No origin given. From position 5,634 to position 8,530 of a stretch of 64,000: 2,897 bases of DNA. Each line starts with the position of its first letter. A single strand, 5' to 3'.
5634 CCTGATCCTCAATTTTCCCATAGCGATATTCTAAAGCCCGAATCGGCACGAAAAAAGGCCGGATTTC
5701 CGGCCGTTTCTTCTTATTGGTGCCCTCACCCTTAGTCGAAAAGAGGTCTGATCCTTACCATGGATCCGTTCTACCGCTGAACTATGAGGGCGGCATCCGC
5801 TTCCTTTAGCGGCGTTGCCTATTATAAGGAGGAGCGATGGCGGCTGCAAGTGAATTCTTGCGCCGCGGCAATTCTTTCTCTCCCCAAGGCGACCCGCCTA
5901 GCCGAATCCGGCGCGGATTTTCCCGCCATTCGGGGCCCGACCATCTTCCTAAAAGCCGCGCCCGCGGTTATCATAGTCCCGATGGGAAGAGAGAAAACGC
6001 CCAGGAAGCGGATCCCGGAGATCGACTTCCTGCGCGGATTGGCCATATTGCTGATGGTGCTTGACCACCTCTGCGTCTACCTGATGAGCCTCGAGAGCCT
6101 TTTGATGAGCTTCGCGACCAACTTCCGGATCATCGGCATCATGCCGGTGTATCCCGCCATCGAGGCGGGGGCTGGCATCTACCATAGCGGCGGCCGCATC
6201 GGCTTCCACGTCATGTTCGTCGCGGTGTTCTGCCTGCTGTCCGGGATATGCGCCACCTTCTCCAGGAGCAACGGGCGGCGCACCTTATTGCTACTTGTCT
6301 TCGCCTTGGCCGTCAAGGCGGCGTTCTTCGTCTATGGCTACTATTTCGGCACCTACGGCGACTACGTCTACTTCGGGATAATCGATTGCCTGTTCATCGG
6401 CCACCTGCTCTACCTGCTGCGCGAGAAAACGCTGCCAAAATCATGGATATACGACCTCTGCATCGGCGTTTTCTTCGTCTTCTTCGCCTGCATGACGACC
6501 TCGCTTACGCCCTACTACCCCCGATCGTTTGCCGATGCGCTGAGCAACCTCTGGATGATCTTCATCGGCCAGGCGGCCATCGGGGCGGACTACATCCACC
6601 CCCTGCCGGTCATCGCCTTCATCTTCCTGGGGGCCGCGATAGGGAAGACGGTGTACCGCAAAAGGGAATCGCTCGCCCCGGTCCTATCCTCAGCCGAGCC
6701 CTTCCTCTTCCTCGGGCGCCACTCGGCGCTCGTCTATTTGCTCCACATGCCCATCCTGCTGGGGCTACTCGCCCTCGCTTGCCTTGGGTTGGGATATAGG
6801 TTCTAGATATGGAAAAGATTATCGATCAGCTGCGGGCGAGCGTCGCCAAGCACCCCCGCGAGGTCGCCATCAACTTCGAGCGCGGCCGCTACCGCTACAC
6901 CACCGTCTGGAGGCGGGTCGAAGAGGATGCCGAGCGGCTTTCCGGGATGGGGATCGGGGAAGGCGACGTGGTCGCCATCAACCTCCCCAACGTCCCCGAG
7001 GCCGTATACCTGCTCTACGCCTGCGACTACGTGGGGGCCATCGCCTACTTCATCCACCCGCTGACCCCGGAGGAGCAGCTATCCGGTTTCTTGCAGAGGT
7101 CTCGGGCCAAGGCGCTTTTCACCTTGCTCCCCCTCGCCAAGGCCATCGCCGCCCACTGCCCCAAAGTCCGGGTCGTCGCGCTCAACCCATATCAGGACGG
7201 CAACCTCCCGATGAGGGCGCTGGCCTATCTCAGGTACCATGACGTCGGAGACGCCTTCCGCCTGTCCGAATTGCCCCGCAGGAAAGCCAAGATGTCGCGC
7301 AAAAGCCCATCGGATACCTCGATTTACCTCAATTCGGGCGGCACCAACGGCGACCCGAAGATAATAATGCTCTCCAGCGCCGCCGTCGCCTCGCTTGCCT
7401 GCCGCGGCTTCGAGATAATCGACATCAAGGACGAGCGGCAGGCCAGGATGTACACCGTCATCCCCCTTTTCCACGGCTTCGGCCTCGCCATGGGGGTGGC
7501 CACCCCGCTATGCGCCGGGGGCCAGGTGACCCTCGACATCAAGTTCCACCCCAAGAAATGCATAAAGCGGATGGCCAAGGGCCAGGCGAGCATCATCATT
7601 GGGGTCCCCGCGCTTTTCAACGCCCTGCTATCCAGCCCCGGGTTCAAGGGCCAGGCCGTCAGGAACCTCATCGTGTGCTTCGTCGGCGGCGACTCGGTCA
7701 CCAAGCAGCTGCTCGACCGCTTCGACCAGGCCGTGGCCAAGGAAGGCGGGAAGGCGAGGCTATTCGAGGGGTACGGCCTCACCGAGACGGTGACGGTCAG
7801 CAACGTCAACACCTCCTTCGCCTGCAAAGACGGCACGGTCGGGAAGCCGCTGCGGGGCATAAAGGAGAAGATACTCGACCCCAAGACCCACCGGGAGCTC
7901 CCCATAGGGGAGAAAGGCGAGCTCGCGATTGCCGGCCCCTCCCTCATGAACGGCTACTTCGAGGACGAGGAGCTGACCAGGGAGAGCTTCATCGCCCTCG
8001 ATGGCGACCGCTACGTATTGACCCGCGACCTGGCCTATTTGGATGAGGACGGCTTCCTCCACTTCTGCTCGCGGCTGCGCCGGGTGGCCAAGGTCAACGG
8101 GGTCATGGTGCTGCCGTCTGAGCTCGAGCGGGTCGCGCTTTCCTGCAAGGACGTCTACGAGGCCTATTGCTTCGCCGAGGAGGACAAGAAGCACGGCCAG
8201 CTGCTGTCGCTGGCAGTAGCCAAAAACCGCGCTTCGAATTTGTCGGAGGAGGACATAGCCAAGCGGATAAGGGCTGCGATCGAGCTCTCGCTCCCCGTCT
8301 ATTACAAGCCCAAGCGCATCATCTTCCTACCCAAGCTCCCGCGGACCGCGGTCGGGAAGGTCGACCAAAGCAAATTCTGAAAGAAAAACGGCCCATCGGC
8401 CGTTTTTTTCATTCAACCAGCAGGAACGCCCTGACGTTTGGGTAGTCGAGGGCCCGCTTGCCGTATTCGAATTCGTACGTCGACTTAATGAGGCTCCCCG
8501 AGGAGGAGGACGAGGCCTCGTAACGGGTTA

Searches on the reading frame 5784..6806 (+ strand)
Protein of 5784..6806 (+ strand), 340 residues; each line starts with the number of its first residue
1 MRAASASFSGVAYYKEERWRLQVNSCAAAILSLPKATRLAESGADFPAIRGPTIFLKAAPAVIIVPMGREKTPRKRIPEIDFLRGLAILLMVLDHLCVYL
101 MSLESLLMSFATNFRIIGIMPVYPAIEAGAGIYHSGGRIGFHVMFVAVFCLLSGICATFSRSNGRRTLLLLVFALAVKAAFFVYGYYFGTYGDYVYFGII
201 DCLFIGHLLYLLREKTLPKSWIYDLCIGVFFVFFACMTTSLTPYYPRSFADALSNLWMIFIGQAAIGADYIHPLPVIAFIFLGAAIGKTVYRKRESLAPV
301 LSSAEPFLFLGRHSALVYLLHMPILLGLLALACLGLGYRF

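Call 57: search_protein_families(library=pfam, proteins=[window:5784-6806:+], max_evalue=0.0001)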
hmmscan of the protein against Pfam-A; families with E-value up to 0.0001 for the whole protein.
window:5784-6806:+ (340 aa): 2 families
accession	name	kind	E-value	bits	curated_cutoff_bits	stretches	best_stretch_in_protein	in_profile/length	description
PF07786.18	HGSNAT_cat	-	4.3e-23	82.4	22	2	139-323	41-222/222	Heparan-alpha-glucosaminide N-acetyltransferase, catalytic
PF01757.29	Acyl_transf_3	-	1.6e-09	37.7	31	1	145-328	134-293/326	Acyltransferase domain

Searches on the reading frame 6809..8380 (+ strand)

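Call 57: search_protein_families(library=pfam, proteins=[window:6809-8380:+], max_evalue=0.0001)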
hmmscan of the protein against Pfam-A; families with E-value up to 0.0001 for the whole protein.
window:6809-8380:+ (523 aa): 2 families
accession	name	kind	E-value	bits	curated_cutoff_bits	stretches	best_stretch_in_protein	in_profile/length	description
PF00501.34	AMP-binding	-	2.5e-64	217.9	29.9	1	9-384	2-384/384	AMP-binding enzyme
PF13193.12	AMP-binding_C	-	7.4e-10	40.1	24.5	1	438-517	1-76/76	AMP-binding enzyme C-terminal domain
